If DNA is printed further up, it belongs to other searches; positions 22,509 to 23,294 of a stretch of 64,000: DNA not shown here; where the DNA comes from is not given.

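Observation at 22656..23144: MESH1/SpoT-type HD hydrolase homolog in a eukaryotic virus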

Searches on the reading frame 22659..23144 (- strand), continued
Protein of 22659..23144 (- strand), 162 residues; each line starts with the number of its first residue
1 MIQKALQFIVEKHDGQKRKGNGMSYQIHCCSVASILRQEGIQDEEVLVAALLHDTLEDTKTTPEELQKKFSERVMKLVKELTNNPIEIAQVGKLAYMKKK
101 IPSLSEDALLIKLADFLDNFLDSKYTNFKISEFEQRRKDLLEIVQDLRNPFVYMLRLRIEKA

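Call 39: search_solved_structures(query=A1, max_evalue=0.001)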
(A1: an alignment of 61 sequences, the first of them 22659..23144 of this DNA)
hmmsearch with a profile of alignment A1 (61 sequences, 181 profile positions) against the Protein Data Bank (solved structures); distinct sequences matched with E-value up to 0.001: 23.
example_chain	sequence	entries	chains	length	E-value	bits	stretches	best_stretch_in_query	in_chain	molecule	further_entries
3nr1_A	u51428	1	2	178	1.1e-61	210.9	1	4-173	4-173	HD domain-containing protein 3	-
5vxa_A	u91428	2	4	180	1.5e-60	207.2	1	4-173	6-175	Guanosine-3',5'-bis(diphosphate) 3'-pyrophosphohydrolase MESH1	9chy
3nqw_A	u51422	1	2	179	1.3e-55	191.1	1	5-172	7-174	CG11900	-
4yf1_A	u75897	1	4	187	6.6e-32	113.9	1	4-147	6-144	Lmo0812 protein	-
7ohg_A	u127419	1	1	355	1.1e-30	109.8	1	5-149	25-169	Guanosine-3',5'-bis(Diphosphate) 3'-pyrophosphohydrolase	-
6s2t_A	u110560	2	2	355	1.1e-30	109.8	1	5-149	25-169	(P)ppGpp synthetase I, SpoT/RelA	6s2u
6s2v_A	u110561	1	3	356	1.2e-30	109.8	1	5-149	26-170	(P)ppGpp synthetase I, SpoT/RelA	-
5xnx_A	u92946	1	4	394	2.3e-30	108.8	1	5-143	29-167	Bifunctional (p)ppGpp synthase/hydrolase RelA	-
8fr8_I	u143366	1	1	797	1.7e-29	106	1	4-143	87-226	GTP pyrophosphokinase RelA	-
7oiw_A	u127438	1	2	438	1e-28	103.4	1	5-144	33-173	GTP pyrophosphokinase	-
7qoc_A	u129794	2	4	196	2.9e-28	102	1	6-131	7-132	Guanosine polyphosphate pyrophosphohydrolases/synthetases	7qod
8acu_A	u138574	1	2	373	6.1e-28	100.9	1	6-153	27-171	GTP pyrophosphokinase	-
7qps_A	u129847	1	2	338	1.3e-27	99.9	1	3-136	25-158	ACT domain protein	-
6yxa_A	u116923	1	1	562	4.4e-27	98.1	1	6-153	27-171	GTP pyrophosphokinase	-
7qpr_A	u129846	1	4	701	5.5e-27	97.8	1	3-136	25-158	ACT domain protein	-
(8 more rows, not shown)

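Call 45: predict_structure(alignment_id=A1)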
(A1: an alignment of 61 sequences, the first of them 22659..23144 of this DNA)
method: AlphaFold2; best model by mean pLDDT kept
length: 162 residues; sequences in the alignment: 61
mean_pLDDT: 95.8   pTM: 0.91
mean pLDDT of the five models: 95.8, 95.1, 92.9, 92.2, 91.6
residues with pLDDT >= 90: 154; 70-90: 8; 50-70: 0; < 50: 0
segments of 3 or more residues with pLDDT < 50: none
pLDDT, mean of each block of 10 residues (from residue 1): 98 96 97 98 98 98 98 98 96 92 96 98 94 94 89 93 92
secondary structure, 60 per line:
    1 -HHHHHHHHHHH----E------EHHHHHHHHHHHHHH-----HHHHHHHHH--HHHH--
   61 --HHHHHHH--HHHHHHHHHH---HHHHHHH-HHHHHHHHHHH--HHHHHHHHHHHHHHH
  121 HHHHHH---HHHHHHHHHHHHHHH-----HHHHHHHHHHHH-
elements in order: H2-12 H25-38 H44-52 H55-58 H63-69 H72-81 H85-91 H93-103 H106-126 H130-144 H150-161

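Call 46: search_solved_structures(query=A1, max_evalue=1e-40, show_alignments=3)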
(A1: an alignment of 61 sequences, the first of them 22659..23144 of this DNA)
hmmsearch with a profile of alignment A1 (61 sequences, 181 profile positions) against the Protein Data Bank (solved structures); distinct sequences matched with E-value up to 1e-40: 3.
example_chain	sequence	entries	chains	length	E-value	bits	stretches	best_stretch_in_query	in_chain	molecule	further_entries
3nr1_A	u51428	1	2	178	1.1e-61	210.9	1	4-173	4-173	HD domain-containing protein 3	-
5vxa_A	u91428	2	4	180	1.5e-60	207.2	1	4-173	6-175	Guanosine-3',5'-bis(diphosphate) 3'-pyrophosphohydrolase MESH1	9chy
3nqw_A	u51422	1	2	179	1.3e-55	191.1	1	5-172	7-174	CG11900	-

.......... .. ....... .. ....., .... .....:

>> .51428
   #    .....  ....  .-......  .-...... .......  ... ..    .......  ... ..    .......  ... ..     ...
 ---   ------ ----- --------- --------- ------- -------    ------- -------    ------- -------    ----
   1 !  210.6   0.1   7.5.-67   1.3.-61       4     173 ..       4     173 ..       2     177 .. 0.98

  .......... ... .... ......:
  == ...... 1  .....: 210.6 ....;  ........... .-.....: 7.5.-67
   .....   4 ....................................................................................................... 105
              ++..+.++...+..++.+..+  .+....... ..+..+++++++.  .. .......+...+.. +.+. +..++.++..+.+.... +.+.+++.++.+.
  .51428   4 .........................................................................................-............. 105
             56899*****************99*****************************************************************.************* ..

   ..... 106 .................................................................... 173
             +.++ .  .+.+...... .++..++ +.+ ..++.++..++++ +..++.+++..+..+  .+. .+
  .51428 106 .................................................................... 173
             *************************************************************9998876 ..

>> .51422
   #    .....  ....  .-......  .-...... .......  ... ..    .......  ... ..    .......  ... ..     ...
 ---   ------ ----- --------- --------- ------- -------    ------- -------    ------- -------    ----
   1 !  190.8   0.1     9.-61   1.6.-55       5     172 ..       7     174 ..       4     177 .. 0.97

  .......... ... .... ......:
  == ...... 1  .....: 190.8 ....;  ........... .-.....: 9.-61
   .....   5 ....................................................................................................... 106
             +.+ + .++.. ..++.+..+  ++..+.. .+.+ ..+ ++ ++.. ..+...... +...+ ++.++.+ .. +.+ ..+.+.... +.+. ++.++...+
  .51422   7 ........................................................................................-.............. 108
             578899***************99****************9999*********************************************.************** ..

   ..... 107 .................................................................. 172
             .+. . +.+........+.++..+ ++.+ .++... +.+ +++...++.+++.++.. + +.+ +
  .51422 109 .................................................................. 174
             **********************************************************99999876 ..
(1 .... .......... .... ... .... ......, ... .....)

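Call 50: fold_search(model_id=the predicted structure, library=pdb)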
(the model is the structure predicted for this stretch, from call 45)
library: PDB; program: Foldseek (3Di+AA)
matches with E <= 10: 205; with E <= 0.001: 33
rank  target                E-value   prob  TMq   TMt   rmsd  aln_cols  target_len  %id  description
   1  3nr1_A                2.5e-07  1.00  0.85  0.78   2.5       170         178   32  A metazoan ortholog of SpoT hydrolyzes ppGpp and plays a role in starvation responses (released 2010-09-08)
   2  9chy_B                2.9e-07  1.00  0.85  0.78   2.5       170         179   30  Crystal structure of the human MESH1 (D66K)-PAPS complex (released 2025-12-10)
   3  9chy_A                3.5e-07  1.00  0.83  0.75   2.6       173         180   31  Crystal structure of the human MESH1 (D66K)-PAPS complex (released 2025-12-10)
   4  3nqw_A                7.3e-07  1.00  0.85  0.78   2.6       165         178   33  A metazoan ortholog of SpoT hydrolyzes ppGpp and plays a role in starvation responses (released 2010-09-08)
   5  5vxa_A                1.3e-06  1.00  0.84  0.77   2.5       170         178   31  Structure of the human Mesh1-NADPH complex (released 2018-05-23)
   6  7qod_A                3.1e-06  1.00  0.80  0.68   3.5       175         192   31  Native structure of a small alarmone hydrolase (RelH) from Corynebacterium glutamicum (released 2022-07-13)
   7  6yvc_B                4.8e-06  1.00  0.80  0.75   3.2       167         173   28  Crystal structure of the small alarmone hydrolase (SAH) of Pseudomonas aeruginosa (released 2021-05-12)
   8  7qod_B                5.5e-06  1.00  0.78  0.70   3.8       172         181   33  Native structure of a small alarmone hydrolase (RelH) from Corynebacterium glutamicum (released 2022-07-13)
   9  6yvc_C                5.5e-06  1.00  0.74  0.69   3.9       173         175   26  Crystal structure of the small alarmone hydrolase (SAH) of Pseudomonas aeruginosa (released 2021-05-12)
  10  6z3o_AAA              9.4e-06  1.00  0.78  0.72   3.4       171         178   27  The E74Q mutant of Small Alarmone Hydrolase SAH from Pseudomonas aeruginosa PAO1 (released 2021-01-27)
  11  6yvc_A                1.0e-05  1.00  0.79  0.73   3.5       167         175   28  Crystal structure of the small alarmone hydrolase (SAH) of Pseudomonas aeruginosa (released 2021-05-12)
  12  6z3o_BBB              1.1e-05  1.00  0.71  0.66   4.2       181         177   25  The E74Q mutant of Small Alarmone Hydrolase SAH from Pseudomonas aeruginosa PAO1 (released 2021-01-27)
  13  6yvc_D                1.3e-05  1.00  0.79  0.75   3.3       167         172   28  Crystal structure of the small alarmone hydrolase (SAH) of Pseudomonas aeruginosa (released 2021-05-12)
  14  6z3n_AAA              1.7e-05  1.00  0.78  0.72   3.4       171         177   27  Apo Structure of a Hydrolase from Pseudomonas aeruginosa PAO1 (released 2021-06-09)
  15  7qoc_A                1.9e-05  1.00  0.81  0.69   3.2       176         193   31  Se-Met derivative structure of a small alarmone hydrolase (RelH) from Corynebacterium glutamicum (released 2022-07-13)
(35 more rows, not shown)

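Call 53: find_related_loci(query=A2, collection=viral_contigs, flank=8000)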
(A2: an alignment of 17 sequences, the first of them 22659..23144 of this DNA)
Query A2 (162 aa) in viral_contigs; peptide patterns used: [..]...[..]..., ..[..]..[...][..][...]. (x = any residue, [..] = any of these).
525 stretches matched a pattern; 452 encode a relative of the query (tblastn E <= 1e-3); the best 80 are kept; 80 distinct loci.
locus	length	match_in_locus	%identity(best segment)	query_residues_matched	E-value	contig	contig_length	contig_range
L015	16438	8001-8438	44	1-149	2e-31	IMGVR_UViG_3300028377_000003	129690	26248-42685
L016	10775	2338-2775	44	1-149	1e-31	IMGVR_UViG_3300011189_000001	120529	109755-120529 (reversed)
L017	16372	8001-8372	52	1-122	3e-28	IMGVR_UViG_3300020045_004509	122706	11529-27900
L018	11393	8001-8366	43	11-132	8e-27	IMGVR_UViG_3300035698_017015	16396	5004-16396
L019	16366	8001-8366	44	2-122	1e-26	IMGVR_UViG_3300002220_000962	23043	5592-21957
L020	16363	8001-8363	47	3-122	8e-26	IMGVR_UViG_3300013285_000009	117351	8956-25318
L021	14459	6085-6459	45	1-123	2e-26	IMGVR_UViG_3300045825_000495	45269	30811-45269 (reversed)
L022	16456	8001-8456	42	2-138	2e-27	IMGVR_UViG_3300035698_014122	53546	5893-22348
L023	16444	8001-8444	39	1-137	2e-25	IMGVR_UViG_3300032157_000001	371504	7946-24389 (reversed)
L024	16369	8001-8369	48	1-122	2e-25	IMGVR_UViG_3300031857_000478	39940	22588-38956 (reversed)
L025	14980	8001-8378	44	1-127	8e-25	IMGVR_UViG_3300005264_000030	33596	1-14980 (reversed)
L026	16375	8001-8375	41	1-122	1e-24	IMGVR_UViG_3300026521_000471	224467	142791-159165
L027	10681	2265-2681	42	5-144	2e-24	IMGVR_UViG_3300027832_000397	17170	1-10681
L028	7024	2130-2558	42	3-146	2e-24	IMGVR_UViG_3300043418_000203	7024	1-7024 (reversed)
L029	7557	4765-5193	42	3-146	2e-24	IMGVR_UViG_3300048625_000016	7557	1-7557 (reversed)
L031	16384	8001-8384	38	1-122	4e-24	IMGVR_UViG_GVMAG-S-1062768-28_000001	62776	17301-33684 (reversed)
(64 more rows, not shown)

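Call 54: find_encoding_contigs(protein=P0127, flank=6000, max_places=1)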
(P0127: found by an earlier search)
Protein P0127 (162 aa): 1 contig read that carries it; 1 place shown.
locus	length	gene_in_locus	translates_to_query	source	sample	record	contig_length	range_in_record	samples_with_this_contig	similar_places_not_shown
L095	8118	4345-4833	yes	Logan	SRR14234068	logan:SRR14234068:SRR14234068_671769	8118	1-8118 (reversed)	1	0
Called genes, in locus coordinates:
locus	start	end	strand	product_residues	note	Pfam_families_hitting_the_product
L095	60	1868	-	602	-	-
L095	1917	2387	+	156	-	PF01503:PRA-PH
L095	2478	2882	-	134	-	-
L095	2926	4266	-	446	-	PF00069:Pkinase, PF07714:PK_Tyr_Ser-Thr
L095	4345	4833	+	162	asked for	PF13328:HD_4, PF01966:HD (weak)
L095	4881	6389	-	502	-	PF00069:Pkinase, PF07714:PK_Tyr_Ser-Thr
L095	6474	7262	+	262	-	PF12697:Abhydrolase_6 (weak)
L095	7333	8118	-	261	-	?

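Call 65: search_protein_families(library=pfam, proteins=[L031:2047-3072:-, L031:3137-4114:-, L031:4380-5102:+, L031:5168-6664:+, L031:6755-7879:+, L031:7974-8573:+, L031:8619-9218:+, L031:9947-10669:+, L031:12749-13528:-, L031:14766-16037:+], max_evalue=0.001)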
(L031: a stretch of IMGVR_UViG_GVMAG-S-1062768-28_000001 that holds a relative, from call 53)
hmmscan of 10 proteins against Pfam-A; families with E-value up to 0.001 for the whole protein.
L031:2047-3072:- (341 aa): 1 family
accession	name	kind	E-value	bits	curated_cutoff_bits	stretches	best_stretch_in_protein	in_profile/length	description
PF00268.27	Ribonuc_red_sm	-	2.8e-57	194.7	33.6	1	69-296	49-281/281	Ribonucleotide reductase, small chain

L031:3137-4114:- (325 aa): 1 family
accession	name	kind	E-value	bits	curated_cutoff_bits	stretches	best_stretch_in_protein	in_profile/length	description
PF01391.23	Collagen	-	4.7e-06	26.7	27.2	1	141-191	5-56/60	Collagen triple helix repeat (20 copies)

L031:4380-5102:+ (241 aa): 0 families

L031:5168-6664:+ (499 aa): 2 families
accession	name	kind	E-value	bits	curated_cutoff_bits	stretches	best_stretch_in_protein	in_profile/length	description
PF00535.33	Glycos_transf_2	-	2.4e-15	57.3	23.3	1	118-246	3-132/168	Glycosyl transferase family 2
PF10111.15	Glyco_tranf_2_2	-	0.00014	21.9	27.3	1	140-217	27-105/276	Glycosyltransferase like family 2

L031:6755-7879:+ (375 aa): 0 families

L031:7974-8573:+ (200 aa): 2 families
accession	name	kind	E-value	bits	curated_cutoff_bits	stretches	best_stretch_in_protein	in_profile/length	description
PF13328.12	HD_4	-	1.6e-12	47.9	27.2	1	15-161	2-145/156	HD domain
PF01966.28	HD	-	0.00073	20.3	22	0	34-134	1-115/116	HD domain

L031:8619-9218:+ (200 aa): 6 families
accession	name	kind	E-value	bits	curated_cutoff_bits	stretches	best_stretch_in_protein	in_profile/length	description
PF12796.13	Ank_2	-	1.9e-12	48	27.3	1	18-84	8-81/90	Ankyrin repeats (3 copies)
PF00023.36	Ank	-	1.3e-10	41.4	21.1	0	138-163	8-32/33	Ankyrin repeat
PF13637.12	Ank_4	-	1.3e-09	38.5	22.7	0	69-111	3-50/50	Ankyrin repeats (many copies)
PF13606.12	Ank_3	-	2.2e-07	31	22.3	0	39-58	6-25/30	Ankyrin repeat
PF13857.12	Ank_5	-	3.4e-07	30.9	27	0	128-165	12-48/56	Ankyrin repeats (many copies)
PF24521.3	Ank_KRIT1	-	3.3e-05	24.1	80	0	67-162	22-115/149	KRIT1 ankyrin-repeats domain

L031:9947-10669:+ (241 aa): 0 families

L031:12749-13528:- (259 aa): 0 families

L031:14766-16037:+ (424 aa): 1 family
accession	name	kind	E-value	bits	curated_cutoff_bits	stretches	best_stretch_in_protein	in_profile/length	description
PF13692.12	Glyco_trans_1_4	-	0.00046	20.9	27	0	193-292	9-104/142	Glycosyl transferases group 1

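Call 68: fold_search(model_id=the predicted structure, library=viral)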
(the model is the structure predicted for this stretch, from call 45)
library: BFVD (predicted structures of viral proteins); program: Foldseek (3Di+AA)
matches with E <= 10: 145; with E <= 0.001: 21
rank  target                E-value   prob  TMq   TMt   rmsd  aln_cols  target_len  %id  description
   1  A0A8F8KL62            8.8e-08  1.00  0.90  0.74   2.0       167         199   30  (P)ppGpp synthetase/hydrolase [Clandestinovirus]
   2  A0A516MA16            2.4e-07  1.00  0.85  0.64   2.7       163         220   27  (no name in the UniProt tables at hand)
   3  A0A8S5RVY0            3.6e-06  1.00  0.72  0.72   3.6       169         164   25  (P)ppGpp synthetase, RelA/SpoT family [Siphoviridae sp. ctHip2]
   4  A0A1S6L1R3            4.0e-06  1.00  0.85  0.52   2.8       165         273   25  (no name in the UniProt tables at hand)
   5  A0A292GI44            5.1e-06  1.00  0.77  0.60   3.6       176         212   23  (no name in the UniProt tables at hand)
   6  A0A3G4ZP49            6.2e-06  1.00  0.83  0.44   2.3       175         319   27  HD domain-containing protein [Terrestrivirus sp.]
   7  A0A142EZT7            9.5e-06  1.00  0.84  0.68   2.8       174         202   26  (no name in the UniProt tables at hand)
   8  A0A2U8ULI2            1.3e-05  1.00  0.70  0.38   8.2       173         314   25  (no name in the UniProt tables at hand)
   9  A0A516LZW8            2.5e-05  1.00  0.72  0.69   5.2       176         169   24  (no name in the UniProt tables at hand)
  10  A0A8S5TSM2            2.5e-05  1.00  0.56  0.31   9.2       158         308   25  (P)ppGpp synthetase, RelA/SpoT family [Podoviridae sp. ctARy1]
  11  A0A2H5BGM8            3.5e-05  1.00  0.69  0.73   3.0       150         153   23  HD domain-containing protein [Vibrio phage Ceto]
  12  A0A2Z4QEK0            3.7e-05  1.00  0.70  0.52   8.6       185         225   24  HD/PDEase domain-containing protein [Erwinia phage vB_EamM_Alexandra]
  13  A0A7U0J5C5            4.1e-05  1.00  0.80  0.58   3.2       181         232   24  Guanosine-3',5'-bis(Diphosphate) 3'-pyrophosphohydrolase / GTP pyrophosphokinase, (P)ppGpp synthetase II [Klebsiella phage vB_KpM_FBKp24]
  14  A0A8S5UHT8            8.4e-05  1.00  0.60  0.60   9.0       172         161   24  Guanosine polyphosphate pyrophosphohydrolases/synthetase [Myoviridae sp. ctu2j3]
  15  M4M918                1.4e-04  1.00  0.72  0.80   2.4       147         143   21  (no name in the UniProt tables at hand)
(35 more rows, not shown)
